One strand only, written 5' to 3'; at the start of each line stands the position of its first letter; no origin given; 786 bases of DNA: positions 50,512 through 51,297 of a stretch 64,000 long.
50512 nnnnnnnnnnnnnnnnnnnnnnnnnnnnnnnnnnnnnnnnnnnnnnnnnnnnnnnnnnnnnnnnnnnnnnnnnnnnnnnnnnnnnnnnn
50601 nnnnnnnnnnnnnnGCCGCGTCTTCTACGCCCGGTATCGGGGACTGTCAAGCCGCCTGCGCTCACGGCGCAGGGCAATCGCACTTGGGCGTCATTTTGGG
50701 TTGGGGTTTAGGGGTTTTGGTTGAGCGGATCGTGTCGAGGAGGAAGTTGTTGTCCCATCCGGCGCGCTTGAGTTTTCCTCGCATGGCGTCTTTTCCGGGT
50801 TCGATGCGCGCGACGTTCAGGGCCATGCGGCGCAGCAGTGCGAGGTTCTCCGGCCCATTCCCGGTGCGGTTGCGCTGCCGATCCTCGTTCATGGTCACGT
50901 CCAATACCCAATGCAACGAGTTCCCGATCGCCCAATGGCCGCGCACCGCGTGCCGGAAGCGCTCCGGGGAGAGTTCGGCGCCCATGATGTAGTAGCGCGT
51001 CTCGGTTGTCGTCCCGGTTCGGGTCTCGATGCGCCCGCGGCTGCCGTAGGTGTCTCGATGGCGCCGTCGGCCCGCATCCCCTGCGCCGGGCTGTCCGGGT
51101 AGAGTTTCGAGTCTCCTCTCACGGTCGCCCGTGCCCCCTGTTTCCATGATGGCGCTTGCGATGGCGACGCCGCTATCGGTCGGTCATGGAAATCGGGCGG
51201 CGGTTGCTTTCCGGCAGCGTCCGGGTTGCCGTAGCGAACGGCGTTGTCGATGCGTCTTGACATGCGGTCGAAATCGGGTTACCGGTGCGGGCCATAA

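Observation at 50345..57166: Three DUF1640-like coiled-coil/TM genes, one convergent downstream of each giant gene plus one extra, differing only in the number of 11-residue repeats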

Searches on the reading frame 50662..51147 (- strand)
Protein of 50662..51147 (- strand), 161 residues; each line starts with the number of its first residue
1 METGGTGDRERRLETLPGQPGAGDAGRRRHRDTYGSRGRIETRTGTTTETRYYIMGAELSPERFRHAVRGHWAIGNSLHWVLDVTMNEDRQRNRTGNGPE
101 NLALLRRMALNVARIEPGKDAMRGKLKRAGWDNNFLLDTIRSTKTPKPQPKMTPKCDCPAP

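Call 12: search_protein_families(library=pfam, proteins=[window:50662-51147:-], max_evalue=0.001)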
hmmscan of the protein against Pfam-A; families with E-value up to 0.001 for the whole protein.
window:50662-51147:- (161 aa): 1 family
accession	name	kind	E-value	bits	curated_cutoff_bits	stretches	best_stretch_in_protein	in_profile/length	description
PF01609.27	DDE_Tnp_1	-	4.1e-05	23.9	23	1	28-111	117-199/200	Transposase DDE domain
